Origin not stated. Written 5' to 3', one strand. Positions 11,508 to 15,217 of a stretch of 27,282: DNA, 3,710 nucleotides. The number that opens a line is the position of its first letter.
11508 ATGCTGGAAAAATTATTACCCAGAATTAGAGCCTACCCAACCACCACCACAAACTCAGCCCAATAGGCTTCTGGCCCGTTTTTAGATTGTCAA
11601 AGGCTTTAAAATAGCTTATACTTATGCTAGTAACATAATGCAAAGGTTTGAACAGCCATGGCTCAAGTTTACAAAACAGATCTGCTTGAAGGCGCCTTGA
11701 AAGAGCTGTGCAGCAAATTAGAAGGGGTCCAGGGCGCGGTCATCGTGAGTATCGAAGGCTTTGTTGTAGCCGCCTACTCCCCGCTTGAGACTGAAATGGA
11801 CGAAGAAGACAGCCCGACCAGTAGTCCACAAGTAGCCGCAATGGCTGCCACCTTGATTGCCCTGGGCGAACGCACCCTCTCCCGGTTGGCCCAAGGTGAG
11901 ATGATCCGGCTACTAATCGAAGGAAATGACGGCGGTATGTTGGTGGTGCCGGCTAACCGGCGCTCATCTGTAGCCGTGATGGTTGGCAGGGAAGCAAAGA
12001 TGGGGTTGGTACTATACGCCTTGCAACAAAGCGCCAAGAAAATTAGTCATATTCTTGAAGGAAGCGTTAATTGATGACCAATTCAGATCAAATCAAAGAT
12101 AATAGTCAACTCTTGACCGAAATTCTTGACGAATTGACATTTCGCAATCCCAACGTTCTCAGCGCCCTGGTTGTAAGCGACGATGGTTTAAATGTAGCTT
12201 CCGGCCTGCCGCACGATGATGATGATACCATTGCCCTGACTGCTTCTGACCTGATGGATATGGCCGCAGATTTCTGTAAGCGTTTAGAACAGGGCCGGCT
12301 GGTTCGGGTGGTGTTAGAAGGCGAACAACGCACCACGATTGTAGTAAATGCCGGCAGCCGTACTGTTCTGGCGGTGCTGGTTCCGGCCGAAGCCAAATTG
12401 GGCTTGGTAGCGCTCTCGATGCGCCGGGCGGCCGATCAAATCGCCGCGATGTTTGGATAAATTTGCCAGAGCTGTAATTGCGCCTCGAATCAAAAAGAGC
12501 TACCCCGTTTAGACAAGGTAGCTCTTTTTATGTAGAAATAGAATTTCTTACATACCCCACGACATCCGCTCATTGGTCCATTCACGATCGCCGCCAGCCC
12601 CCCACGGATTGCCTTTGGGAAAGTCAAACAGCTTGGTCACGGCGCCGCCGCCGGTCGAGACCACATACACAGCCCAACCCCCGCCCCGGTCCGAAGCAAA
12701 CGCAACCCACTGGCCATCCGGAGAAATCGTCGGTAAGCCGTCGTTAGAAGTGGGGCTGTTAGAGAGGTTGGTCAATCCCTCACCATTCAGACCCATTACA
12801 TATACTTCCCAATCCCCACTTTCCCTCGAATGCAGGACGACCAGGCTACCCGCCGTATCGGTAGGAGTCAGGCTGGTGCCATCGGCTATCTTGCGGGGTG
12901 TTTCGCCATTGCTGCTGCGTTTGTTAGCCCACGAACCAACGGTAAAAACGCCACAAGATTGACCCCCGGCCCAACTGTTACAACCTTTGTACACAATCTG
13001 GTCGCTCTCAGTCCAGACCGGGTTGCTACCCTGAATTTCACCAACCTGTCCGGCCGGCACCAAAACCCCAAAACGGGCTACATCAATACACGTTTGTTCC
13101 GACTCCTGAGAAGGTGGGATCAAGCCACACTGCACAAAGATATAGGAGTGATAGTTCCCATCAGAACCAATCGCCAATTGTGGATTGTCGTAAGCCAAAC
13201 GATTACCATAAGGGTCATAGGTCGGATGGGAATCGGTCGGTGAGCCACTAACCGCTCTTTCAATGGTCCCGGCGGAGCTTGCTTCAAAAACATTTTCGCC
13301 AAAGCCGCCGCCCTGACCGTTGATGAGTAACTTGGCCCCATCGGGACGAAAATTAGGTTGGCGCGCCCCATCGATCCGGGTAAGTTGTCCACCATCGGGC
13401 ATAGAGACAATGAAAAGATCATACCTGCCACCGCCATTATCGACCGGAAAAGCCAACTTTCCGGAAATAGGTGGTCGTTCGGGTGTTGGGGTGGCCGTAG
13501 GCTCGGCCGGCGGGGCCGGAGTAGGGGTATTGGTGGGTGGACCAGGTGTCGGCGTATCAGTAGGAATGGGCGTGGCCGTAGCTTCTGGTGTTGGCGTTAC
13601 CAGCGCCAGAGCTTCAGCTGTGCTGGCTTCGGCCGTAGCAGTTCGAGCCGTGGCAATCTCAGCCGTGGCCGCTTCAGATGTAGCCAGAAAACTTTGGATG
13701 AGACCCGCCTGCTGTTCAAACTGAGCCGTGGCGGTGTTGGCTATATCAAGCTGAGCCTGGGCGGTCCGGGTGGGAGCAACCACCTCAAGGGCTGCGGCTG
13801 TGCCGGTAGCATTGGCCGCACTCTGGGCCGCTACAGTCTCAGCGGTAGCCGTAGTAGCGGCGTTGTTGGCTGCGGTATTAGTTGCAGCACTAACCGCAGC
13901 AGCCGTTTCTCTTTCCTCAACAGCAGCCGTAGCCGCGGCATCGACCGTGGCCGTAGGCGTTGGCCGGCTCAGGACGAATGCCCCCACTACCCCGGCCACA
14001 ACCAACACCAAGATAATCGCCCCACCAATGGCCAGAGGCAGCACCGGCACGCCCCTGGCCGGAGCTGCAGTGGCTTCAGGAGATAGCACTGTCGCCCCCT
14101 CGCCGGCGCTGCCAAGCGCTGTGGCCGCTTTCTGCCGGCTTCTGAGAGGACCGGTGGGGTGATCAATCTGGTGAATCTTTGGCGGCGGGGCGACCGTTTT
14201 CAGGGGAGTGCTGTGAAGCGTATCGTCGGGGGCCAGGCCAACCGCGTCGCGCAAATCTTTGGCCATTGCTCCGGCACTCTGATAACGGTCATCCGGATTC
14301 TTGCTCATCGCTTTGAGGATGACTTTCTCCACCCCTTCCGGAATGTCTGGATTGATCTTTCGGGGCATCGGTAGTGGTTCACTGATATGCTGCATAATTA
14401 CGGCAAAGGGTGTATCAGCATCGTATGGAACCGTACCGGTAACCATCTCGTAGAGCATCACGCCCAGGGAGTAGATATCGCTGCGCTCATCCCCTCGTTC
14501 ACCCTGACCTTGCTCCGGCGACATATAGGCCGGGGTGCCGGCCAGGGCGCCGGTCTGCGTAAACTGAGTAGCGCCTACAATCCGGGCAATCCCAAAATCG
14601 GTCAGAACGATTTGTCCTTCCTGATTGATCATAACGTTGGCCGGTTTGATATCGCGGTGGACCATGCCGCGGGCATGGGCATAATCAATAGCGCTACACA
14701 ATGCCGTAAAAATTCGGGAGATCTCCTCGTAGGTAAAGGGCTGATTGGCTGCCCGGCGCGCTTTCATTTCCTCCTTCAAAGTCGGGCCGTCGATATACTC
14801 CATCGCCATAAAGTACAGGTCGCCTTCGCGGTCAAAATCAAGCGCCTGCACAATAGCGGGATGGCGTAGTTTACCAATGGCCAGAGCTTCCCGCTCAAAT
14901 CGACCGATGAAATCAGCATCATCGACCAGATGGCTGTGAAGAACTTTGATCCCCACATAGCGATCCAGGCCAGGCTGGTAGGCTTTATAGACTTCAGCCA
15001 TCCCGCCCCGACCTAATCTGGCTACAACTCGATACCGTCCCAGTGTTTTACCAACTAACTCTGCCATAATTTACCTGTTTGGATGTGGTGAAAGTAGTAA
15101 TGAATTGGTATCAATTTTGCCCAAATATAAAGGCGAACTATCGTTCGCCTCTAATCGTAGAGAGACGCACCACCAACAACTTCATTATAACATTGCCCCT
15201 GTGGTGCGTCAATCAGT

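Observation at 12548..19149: Adjacent kinase and kinase-less LysM membrane protein sharing a paralogous propeller: candidate PASTA-free cell-wall-sensing receptor/co-receptor pair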

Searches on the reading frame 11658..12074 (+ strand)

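Call 9: search_protein_families(library=pfam, proteins=[window:11658-12074:+], max_evalue=0.001)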
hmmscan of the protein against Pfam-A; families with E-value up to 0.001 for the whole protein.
window:11658-12074:+ (138 aa): 1 family
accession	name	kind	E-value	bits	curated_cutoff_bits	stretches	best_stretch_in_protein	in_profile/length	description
PF03259.23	Robl_LC7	-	3.8e-11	43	23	1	17-104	8-86/91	Roadblock/LC7 domain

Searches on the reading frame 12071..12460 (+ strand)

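Call 9: search_protein_families(library=pfam, proteins=[window:12071-12460:+], max_evalue=0.001)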
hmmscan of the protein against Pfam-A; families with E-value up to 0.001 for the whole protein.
window:12071-12460:+ (129 aa): 1 family
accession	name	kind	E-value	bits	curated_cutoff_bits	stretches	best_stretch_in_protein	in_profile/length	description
PF03259.23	Robl_LC7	-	2.3e-15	56.5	23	1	16-103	2-90/91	Roadblock/LC7 domain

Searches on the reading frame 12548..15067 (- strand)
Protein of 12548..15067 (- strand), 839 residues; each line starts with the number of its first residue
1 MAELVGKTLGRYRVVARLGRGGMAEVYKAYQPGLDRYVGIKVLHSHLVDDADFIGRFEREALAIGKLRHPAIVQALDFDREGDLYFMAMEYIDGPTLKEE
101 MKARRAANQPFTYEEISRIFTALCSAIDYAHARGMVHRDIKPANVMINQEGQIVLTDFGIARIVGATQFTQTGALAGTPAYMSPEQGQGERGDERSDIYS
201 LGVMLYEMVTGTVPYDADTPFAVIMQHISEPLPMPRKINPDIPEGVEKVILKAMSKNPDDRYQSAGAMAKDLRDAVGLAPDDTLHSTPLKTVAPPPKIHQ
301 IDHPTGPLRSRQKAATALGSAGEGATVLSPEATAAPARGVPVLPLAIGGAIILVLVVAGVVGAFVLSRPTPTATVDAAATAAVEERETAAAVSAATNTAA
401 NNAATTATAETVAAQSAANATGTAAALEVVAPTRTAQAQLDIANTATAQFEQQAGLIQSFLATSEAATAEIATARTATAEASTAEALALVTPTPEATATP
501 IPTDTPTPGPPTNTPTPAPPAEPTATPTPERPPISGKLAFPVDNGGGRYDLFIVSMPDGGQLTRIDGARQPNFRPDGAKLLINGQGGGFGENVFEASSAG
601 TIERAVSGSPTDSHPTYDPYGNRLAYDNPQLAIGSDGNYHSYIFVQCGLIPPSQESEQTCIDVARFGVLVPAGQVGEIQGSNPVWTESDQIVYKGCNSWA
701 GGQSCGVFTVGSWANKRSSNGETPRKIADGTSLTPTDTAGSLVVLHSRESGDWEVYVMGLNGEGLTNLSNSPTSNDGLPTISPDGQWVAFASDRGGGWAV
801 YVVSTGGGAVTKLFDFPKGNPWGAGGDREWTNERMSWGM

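Call 5: search_protein_families(library=pfam, proteins=[window:12548-15067:-], max_evalue=0.01)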
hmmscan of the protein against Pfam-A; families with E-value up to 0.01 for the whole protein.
window:12548-15067:- (839 aa): 7 families
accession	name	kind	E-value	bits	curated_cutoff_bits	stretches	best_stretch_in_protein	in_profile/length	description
PF00069.31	Pkinase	-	1.7e-47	162.4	31.7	1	12-268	1-258/263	Protein kinase domain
PF07714.23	PK_Tyr_Ser-Thr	-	3.6e-33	115.4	23.1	1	15-262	4-249/258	Protein tyrosine and serine/threonine kinase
PF07676.18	PD40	-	2.9e-10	40.2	20.9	1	772-802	7-38/38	WD40-like Beta Propeller Repeat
PF03109.22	ABC1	-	3.6e-07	30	22.9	1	86-163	144-216/244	ABC1 atypical kinase-like domain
PF01636.29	APH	-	0.0015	18.7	23.2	1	100-162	138-198/239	Phosphotransferase enzyme family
PF14531.12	Kinase-like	-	0.0017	18.1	25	1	112-224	141-260/289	Kinase-like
PF17667.7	Pkinase_fungal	-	0.0059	15.8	24.1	0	131-193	304-371/387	Fungal protein kinase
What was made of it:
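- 12548..15067 (-): Gene K: single-pass receptor Ser/Thr kinase, 839 aa. Pfam Pkinase 162 bits and PD40 40 bits (call 5).
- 14264..15034 (-): K Hanks-type kinase domain (aa 12-268), catalytically intact. Pfam PF00069, E=1.7e-47 (call 5).
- On Hanks-type (eukaryote-like) Ser/Thr protein kinase (K): PF00069 scores 162.4 bits against a cut-off of 31.7 (call 5).
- On PknD-type propeller receptor kinase: The repeats are PD40-type (call 5).
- On PsbP/Mog1-like domain (L): 22.0 bits in the whole protein, which is below threshold (call 5).
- Checked: Pkinase domain at aa 12-268, 162 bits (call 5).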

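Call 6: search_protein_families(library=ncbifam, proteins=[window:12548-15067:-], max_evalue=0.01)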
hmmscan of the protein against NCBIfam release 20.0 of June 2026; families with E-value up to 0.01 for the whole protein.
window:12548-15067:- (839 aa): 23 families
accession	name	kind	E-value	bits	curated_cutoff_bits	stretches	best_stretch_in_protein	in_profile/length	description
NF033483.0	PknB_PASTA_kin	equivalog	8.5e-114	381.6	450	1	10-452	7-445/563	Stk1 family PASTA domain-containing Ser/Thr kinase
NF052427.1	StpK7MSMEG_1200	equivalog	1.2e-64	218.8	900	1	7-277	4-270/601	serine/threonine protein kinase StpK7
NF009651.0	PRK13184.1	equivalog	4.3e-50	170.6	839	1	10-276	2-291/932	serine/threonine-protein kinase PknD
NF047741.1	antiphage_MADS6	equivalog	4.5e-49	167.5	460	2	106-287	291-472/612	methylation-associated defense system protein kinase MAD6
TIGR03903.1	TOMM_kin_cyc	equivalog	1.2e-37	129.3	705.75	1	37-274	5-246/1267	TOMM system kinase/cyclase fusion protein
NF038150.1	lanthi_synth_IV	equivalog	3.1e-33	115.1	650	1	10-275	189-456/851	class IV lanthionine synthetase LanL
NF053615.1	SerThrKinAfsKStmc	equivalog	1.6e-32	113.1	1300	1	8-230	11-228/809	protein serine/threonine kinase AfsK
NF033442.0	BREX_PglW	equivalog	1.1e-26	93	990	1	10-303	512-785/1391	BREX system serine/threonine kinase PglW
NF038151.1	lanthi_synth_III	equivalog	6.3e-20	71.2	575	1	49-240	262-456/833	class III lanthionine synthetase LanKC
TIGR02800.1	propeller_TolB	equivalog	4.5e-15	55.5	343.15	1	740-813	246-318/418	Tol-Pal system beta propeller repeat protein TolB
NF043056.1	T4SS_LegK1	equivalog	6.9e-11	41.4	550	1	80-206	149-281/516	Dot/Icm T4SS effector kinase LegK1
TIGR03724.2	arch_bud32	equivalog_domain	3.8e-08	33.1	125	1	56-164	39-134/193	KEOPS complex kinase/ATPase Bud32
NF011463.0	PRK14879.1-4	equivalog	4.1e-08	32.9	188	1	17-163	22-162/237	Kae1-associated kinase Bud32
NF058632.1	SerThrKinPrkT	equivalog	2e-07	30.3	280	1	11-159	22-163/322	serine/threonine protein kinase PrkT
NF011460.0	PRK14879.1-1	equivalog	2.8e-06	26.7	199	1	18-162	16-158/232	Kae1-associated kinase Bud32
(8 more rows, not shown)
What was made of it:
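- On PknD-type propeller receptor kinase: NF009651 scores 170.6 bits against a cut-off of 839 (call 6).
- Closest known: PknD of Mycobacterium tuberculosis. Different: The NCBIfam PknD equivalog scores 170.6 bits against a cut-off of 839 (call 6).
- Closest known: PASTA kinases PknB/PrkC/StkP. Same: The kinase domain and juxtamembrane region are most similar to this group: NF033483 scores 381.6 bits over profile positions 7-445 (call 6).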

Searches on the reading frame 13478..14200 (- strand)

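Call 32: search_protein_families(library=pfam, proteins=[window:13478-14200:-], max_evalue=10)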
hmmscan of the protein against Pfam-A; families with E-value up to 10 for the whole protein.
window:13478-14200:- (241 aa): 1 family
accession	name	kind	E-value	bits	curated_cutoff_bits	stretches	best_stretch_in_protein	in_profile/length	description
PF14967.11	FAM70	-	8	6.2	27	0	62-149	205-292/323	FAM70 protein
